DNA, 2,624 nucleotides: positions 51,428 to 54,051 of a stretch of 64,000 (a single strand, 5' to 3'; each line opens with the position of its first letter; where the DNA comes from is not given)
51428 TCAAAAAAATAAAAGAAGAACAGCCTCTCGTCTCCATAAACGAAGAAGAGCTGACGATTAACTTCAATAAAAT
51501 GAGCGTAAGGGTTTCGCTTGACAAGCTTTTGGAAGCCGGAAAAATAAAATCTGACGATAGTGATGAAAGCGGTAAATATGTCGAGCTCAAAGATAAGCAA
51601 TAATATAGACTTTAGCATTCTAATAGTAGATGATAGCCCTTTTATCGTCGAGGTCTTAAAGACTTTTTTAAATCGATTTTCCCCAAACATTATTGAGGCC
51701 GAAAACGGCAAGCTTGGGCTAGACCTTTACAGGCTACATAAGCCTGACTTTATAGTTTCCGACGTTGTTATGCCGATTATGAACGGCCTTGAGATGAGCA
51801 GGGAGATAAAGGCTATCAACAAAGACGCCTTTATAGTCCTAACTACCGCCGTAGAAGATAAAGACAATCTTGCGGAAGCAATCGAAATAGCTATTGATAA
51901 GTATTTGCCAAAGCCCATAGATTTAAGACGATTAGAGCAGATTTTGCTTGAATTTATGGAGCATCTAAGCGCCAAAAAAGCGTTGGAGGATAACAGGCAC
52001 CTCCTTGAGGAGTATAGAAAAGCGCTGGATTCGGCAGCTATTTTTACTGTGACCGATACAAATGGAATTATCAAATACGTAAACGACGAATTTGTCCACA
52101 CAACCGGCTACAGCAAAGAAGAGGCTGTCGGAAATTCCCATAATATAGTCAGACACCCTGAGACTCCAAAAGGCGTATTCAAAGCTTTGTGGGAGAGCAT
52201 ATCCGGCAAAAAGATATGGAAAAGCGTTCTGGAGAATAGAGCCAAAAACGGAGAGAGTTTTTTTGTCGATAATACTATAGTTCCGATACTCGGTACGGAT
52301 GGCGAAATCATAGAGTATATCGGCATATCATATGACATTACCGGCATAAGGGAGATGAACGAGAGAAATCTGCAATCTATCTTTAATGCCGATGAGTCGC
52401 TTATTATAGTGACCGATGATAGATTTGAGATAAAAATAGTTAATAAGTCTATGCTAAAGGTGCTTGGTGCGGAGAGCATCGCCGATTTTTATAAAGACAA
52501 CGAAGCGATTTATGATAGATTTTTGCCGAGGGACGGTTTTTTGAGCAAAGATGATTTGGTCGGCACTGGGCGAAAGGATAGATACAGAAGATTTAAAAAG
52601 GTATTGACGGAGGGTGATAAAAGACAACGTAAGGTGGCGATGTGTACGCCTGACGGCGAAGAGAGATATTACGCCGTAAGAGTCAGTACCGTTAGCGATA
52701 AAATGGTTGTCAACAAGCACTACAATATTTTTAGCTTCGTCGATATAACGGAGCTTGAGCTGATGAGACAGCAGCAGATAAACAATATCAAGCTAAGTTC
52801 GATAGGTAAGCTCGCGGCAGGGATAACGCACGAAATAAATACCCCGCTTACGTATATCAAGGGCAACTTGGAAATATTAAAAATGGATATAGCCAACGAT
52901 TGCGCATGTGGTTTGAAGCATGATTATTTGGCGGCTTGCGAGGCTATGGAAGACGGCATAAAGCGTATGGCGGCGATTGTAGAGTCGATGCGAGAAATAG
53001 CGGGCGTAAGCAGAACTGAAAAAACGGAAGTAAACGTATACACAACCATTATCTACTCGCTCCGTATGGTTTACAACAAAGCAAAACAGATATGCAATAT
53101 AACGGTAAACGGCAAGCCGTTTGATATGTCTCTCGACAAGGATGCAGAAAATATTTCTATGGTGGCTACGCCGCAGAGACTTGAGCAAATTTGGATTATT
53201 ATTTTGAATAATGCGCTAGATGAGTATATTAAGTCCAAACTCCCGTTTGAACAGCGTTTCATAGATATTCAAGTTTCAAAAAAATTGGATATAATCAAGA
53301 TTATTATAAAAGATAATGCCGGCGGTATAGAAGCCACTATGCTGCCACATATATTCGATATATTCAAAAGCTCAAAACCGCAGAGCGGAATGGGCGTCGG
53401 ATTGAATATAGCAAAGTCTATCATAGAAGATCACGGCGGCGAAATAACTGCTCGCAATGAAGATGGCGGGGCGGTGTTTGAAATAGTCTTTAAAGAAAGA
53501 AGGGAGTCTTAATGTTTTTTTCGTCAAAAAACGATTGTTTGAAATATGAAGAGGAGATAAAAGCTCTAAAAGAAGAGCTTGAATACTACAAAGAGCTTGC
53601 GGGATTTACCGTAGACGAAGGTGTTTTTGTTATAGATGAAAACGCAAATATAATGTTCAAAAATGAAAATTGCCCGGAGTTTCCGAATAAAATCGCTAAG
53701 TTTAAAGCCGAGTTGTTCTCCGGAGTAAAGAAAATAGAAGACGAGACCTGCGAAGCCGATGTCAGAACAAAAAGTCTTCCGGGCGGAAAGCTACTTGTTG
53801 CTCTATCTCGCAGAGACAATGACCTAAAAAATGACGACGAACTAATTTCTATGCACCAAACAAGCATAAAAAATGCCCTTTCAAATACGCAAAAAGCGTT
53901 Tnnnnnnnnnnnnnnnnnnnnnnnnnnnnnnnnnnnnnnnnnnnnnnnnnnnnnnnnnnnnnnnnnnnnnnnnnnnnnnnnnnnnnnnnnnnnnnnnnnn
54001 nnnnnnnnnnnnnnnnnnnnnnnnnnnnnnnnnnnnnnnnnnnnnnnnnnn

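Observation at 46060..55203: Seven-gene translationally coupled REC / Aer-like PAS / GGDEF-EAL / histidine kinase / CZB-chemoreceptor operon: candidate redox-to-c-di-GMP signalling system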

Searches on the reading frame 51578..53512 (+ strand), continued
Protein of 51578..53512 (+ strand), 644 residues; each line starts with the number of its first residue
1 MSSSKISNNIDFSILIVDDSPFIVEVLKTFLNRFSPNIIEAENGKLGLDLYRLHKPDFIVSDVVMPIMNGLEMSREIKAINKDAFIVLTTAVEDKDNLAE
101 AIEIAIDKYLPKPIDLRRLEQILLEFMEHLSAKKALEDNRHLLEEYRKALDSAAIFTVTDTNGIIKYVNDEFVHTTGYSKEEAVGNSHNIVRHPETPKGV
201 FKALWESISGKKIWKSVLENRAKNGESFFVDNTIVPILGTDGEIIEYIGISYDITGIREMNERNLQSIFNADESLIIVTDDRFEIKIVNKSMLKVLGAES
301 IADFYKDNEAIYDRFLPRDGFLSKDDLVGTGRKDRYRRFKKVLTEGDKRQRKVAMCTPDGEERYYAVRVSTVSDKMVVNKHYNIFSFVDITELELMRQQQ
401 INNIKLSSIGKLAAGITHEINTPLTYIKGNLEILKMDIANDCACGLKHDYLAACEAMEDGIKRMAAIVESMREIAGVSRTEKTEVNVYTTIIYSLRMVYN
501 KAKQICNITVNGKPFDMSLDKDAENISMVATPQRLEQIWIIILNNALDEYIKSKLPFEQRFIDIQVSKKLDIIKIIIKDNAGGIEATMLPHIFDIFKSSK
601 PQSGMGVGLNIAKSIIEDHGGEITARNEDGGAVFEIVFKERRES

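Call 33: find_encoding_contigs(protein=P0027, flank=6000, max_places=2)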
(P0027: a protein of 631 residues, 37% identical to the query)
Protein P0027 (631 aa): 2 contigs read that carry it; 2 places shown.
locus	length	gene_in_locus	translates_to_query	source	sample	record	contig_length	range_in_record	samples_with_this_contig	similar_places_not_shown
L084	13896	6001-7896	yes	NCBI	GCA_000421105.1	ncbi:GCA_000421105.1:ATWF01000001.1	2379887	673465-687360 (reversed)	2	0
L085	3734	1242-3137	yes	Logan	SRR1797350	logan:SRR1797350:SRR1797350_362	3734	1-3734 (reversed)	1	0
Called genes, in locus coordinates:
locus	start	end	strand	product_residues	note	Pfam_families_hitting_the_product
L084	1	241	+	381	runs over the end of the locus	PF19425:Csd3_N2, PF01551:Peptidase_M23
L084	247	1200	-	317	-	PF01522:Polysacc_deac_1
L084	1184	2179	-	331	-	PF01075:Glyco_transf_9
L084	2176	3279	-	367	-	PF13439:Glyco_transf_4, PF20706:GT4-conflict (weak), PF00534:Glycos_transf_1, PF13692:Glyco_trans_1_4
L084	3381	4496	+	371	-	PF13439:Glyco_transf_4, PF13579:Glyco_trans_4_4, PF20706:GT4-conflict, PF00534:Glycos_transf_1, PF13692:Glyco_trans_1_4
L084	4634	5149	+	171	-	-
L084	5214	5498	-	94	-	-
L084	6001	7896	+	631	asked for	PF00072:Response_reg, PF00989:PAS (weak), PF13188:PAS_8 (faint), PF13426:PAS_9, PF00512:HisKA, PF02518:HATPase_c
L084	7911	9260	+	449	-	PF00015:MCPsignal, PF13682:CZB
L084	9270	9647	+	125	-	PF00072:Response_reg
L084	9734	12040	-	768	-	PF00317:Ribonuc_red_lgN, PF02867:Ribonuc_red_lgC, PF12637:TSCPD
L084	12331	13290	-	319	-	PF02423:OCD_Mu_crystall, PF01488:Shikimate_DH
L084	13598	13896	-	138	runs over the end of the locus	PF02082:Rrf2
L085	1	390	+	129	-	?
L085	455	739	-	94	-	-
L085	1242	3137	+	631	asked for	PF00072:Response_reg, PF00989:PAS (weak), PF13188:PAS_8 (faint), PF13426:PAS_9, PF00512:HisKA, PF02518:HATPase_c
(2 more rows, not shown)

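Call 47: find_encoding_contigs(protein=P0022, flank=10000, max_places=2)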
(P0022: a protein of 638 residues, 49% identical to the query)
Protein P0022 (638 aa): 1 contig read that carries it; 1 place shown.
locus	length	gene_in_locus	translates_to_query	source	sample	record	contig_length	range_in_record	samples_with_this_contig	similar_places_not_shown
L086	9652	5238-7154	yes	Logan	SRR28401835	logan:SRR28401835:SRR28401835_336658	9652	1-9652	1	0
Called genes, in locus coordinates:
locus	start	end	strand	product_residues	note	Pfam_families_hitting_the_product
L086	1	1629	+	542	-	?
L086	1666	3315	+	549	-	PF00072:Response_reg, PF00990:GGDEF, PF00563:EAL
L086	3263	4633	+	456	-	PF00990:GGDEF, PF00563:EAL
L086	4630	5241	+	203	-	PF00072:Response_reg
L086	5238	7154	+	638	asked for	PF00072:Response_reg, PF00989:PAS, PF08448:PAS_4, PF13188:PAS_8 (faint), PF13426:PAS_9, PF08447:PAS_3, PF00512:HisKA, PF02518:HATPase_c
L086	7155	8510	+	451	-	PF00015:MCPsignal, PF13682:CZB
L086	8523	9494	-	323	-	PF00490:ALAD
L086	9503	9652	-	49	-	?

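Call 48: find_encoding_contigs(protein=P0011, flank=10000, max_places=1)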
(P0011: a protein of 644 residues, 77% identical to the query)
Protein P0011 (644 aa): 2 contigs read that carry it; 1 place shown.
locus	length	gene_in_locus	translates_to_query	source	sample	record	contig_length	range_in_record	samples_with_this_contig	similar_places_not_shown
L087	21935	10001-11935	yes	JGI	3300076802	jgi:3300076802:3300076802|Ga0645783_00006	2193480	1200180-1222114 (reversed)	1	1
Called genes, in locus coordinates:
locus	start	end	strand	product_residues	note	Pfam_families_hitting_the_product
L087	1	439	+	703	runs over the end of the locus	PF00571:CBS, PF00989:PAS (weak), PF08448:PAS_4, PF13188:PAS_8 (faint), PF13426:PAS_9 (weak), PF00990:GGDEF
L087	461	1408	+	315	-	PF01544:CorA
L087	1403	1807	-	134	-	PF03190:Thioredox_DsbH, PF13899:Thioredoxin_7, PF13098:Thioredoxin_2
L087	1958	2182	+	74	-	-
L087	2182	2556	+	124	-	PF00072:Response_reg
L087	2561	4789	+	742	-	PF00488:MutS_V, PF01713:Smr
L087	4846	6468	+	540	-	PF00989:PAS, PF08448:PAS_4, PF13426:PAS_9, PF08447:PAS_3, PF00990:GGDEF, PF00563:EAL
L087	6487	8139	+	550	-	PF00072:Response_reg, PF00990:GGDEF, PF00563:EAL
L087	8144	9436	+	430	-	PF00990:GGDEF, PF00563:EAL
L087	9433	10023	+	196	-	PF00072:Response_reg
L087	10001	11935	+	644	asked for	PF00072:Response_reg, PF00989:PAS, PF08448:PAS_4 (weak), PF13426:PAS_9, PF08447:PAS_3, PF00512:HisKA, PF02518:HATPase_c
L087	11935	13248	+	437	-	PF00015:MCPsignal, PF13682:CZB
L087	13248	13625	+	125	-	PF00072:Response_reg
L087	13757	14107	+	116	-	-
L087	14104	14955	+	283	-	PF01261:AP_endonuc_2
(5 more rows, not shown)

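Call 49: find_encoding_contigs(protein=P0025, flank=10000, max_places=2)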
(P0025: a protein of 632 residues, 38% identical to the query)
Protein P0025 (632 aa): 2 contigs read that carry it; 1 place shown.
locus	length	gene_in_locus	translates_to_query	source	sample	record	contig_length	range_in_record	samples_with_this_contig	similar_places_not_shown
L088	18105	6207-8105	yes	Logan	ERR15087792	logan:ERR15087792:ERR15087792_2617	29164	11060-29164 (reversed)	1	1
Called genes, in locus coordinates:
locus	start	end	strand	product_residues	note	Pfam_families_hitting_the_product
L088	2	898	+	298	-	?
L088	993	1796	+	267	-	PF13442:Cytochrome_CBB3 (faint), PF03190:Thioredox_DsbH (weak), PF13098:Thioredoxin_2, PF13899:Thioredoxin_7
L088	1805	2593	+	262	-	PF02230:Abhydrolase_2 (faint), PF12146:Hydrolase_4 (weak), PF00561:Abhydrolase_1 (weak), PF12697:Abhydrolase_6, PF00326:Peptidase_S9 (faint), PF06028:DUF915 (faint)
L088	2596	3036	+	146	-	PF13686:DrsE_2 (weak)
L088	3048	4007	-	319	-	PF03601:Cons_hypoth698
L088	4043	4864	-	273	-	PF05175:MTS (weak), PF05958:tRNA_U5-meth_tr (weak), PF08241:Methyltransf_11 (weak), PF08242:Methyltransf_12, PF13649:Methyltransf_25, PF13847:Methyltransf_31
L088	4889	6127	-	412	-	PF03453:MoeA_N, PF00994:MoCF_biosynth, PF03454:MoeA_C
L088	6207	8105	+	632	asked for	PF00072:Response_reg, PF00989:PAS, PF08447:PAS_3, PF08448:PAS_4 (faint), PF13188:PAS_8 (faint), PF13426:PAS_9, PF00512:HisKA, PF02518:HATPase_c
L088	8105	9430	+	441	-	PF00015:MCPsignal, PF13682:CZB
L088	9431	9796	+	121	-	PF00072:Response_reg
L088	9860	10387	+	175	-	PF03748:FliL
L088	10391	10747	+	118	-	PF01648:ACPS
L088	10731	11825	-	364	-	PF13439:Glyco_transf_4, PF13579:Glyco_trans_4_4 (weak), PF20706:GT4-conflict, PF00534:Glycos_transf_1, PF13692:Glyco_trans_1_4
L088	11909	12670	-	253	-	PF00535:Glycos_transf_2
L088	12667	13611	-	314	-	PF01075:Glyco_transf_9 (weak)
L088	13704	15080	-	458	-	PF03448:MgtE_N, PF00571:CBS, PF01769:MgtE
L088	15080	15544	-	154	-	PF04608:PgpA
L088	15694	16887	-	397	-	PF14306:PUA_2, PF01747:ATP-sulfurylase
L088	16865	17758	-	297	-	PF00072:Response_reg (weak)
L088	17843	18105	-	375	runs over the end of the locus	PF01128:IspD, PF12804:NTP_transf_3, PF02542:YgbB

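Call 50: find_encoding_contigs(protein=P0024, flank=10000, max_places=1)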
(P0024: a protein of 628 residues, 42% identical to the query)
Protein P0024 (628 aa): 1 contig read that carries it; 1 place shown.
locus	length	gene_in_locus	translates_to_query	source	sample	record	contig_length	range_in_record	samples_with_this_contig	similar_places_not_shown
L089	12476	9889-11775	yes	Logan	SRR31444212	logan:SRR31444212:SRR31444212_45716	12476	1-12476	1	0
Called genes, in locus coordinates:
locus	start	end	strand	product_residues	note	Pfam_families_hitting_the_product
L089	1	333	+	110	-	?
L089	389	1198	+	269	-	PF12833:HTH_18, PF00165:HTH_AraC (weak)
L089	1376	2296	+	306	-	-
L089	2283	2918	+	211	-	PF01810:LysE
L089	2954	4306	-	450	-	PF01474:DAHP_synth_2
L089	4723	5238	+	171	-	PF00989:PAS, PF08447:PAS_3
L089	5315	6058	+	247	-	PF00106:adh_short, PF08659:KR, PF13561:adh_short_C2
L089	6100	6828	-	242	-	-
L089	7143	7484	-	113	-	PF08274:Zn_Ribbon_YjdM, PF03831:YjdM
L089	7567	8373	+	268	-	PF18985:DUF5718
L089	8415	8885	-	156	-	PF05036:SPOR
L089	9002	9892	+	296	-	PF00795:CN_hydrolase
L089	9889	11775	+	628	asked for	PF00072:Response_reg, PF00989:PAS, PF08447:PAS_3, PF13426:PAS_9, PF00512:HisKA, PF02518:HATPase_c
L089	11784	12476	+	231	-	?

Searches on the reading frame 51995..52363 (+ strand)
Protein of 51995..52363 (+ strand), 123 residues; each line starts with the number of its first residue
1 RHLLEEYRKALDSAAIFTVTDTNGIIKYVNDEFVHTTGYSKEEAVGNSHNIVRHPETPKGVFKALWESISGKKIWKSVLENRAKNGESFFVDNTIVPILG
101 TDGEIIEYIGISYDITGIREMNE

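Call 45: search_solved_structures(query=window:51995-52363:+, max_evalue=1e-8, show_alignments=4)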
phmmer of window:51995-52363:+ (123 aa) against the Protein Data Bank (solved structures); distinct sequences matched with E-value up to 1e-8: 10.
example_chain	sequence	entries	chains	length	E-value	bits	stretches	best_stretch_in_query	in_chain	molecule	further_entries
3ewk_A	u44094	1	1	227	1.8e-25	92.8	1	17-120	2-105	Sensor protein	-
8dik_A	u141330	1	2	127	3.9e-21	78.8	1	11-112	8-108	Aerotaxis receptor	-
2gj3_A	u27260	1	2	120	1.3e-18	70.7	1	5-116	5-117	Nitrogen fixation regulatory protein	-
31cj_A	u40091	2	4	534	4.6e-18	69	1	10-112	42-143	Aerotaxis receptor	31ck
9qq6_A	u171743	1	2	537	6.4e-18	68.5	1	5-121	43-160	histidine kinase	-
7ab6_A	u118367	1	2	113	5.3e-09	39.7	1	17-117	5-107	Multi-sensor hybrid histidine kinase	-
7ab7_A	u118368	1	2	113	5.3e-09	39.7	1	17-117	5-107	Multi-sensor hybrid histidine kinase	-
8pm1_A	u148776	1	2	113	5.6e-09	39.6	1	17-117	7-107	histidine kinase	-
6ywg_A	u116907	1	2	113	7.5e-09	39.2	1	16-117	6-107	Multi-sensor hybrid histidine kinase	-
6y7u_A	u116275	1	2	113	9.9e-09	38.8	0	16-117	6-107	Multi-sensor hybrid histidine kinase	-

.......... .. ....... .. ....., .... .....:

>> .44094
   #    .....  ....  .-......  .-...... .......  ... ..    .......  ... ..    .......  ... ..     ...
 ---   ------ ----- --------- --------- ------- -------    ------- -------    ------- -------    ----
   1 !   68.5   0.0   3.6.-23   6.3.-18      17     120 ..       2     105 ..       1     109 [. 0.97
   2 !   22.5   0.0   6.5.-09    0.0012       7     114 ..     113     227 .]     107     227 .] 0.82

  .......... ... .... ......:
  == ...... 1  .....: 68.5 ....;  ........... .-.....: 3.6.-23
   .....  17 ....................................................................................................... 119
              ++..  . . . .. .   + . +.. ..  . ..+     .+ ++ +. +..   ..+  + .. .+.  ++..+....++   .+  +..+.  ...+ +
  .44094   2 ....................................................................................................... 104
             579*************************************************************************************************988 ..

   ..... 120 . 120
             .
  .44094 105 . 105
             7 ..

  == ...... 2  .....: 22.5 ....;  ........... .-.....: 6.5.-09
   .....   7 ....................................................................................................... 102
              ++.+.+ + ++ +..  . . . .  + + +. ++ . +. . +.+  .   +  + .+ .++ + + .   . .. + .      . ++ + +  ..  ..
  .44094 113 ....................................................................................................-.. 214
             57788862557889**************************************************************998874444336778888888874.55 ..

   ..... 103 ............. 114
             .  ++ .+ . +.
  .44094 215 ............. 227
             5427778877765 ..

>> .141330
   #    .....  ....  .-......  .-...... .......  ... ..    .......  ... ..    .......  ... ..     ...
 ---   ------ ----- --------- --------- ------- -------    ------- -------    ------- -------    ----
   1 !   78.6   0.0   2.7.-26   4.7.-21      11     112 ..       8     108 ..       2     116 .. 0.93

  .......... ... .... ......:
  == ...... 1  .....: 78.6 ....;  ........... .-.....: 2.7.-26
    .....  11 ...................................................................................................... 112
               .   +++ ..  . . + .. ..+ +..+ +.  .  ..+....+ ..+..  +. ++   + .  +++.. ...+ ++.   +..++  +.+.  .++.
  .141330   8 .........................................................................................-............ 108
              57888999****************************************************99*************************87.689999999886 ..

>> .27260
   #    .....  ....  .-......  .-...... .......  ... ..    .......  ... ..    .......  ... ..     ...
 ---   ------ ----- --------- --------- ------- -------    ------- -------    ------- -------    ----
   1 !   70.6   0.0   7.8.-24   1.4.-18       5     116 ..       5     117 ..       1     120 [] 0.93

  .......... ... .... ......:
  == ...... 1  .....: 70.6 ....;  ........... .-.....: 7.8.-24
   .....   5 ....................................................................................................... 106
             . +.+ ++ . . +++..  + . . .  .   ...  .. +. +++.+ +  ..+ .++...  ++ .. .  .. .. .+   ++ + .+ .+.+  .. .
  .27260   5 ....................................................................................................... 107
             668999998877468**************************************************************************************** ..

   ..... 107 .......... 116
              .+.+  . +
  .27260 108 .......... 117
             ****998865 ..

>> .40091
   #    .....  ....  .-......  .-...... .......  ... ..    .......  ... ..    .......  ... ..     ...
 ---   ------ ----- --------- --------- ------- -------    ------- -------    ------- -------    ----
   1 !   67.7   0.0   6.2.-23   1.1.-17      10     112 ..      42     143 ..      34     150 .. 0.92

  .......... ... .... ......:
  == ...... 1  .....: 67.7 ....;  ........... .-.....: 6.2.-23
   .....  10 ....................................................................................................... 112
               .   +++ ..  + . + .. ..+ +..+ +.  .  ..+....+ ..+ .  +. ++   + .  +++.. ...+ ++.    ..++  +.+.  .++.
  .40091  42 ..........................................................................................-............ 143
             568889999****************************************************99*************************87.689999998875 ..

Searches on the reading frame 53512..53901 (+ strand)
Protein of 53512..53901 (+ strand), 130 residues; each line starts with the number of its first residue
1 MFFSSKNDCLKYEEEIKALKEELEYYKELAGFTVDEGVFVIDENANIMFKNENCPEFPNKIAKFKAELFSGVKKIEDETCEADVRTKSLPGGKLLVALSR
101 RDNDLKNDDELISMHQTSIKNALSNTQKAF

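Call 75: search_protein_representatives(protein=window:53512-53901:+)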
Query: 130 residues. Proteins with E-value up to 0.001 (for the whole library): 20; up to 1e-10: 3; up to 1e-30: 1. The best 20 are listed.
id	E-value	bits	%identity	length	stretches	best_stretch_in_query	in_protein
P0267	1.6e-46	173.7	67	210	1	1-130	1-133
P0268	8.1e-16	74.7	41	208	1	14-130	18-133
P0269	3.1e-12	63.1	33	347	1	6-130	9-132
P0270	2.3e-09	53.8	31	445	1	8-128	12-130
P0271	3.0e-09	53.5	33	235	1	1-130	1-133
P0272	4.5e-09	52.9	39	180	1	12-130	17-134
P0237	7.2e-07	45.8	34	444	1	1-130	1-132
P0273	7.8e-07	45.7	33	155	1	1-129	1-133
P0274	1.2e-06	45.0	31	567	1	17-130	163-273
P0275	1.5e-06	44.7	27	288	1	6-130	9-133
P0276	8.9e-06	42.2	33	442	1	15-128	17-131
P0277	1.2e-05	41.8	39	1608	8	88-125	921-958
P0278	1.7e-05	41.3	29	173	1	1-129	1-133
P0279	2.4e-05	40.9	31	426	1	1-129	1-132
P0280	4.8e-05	39.9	32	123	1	1-117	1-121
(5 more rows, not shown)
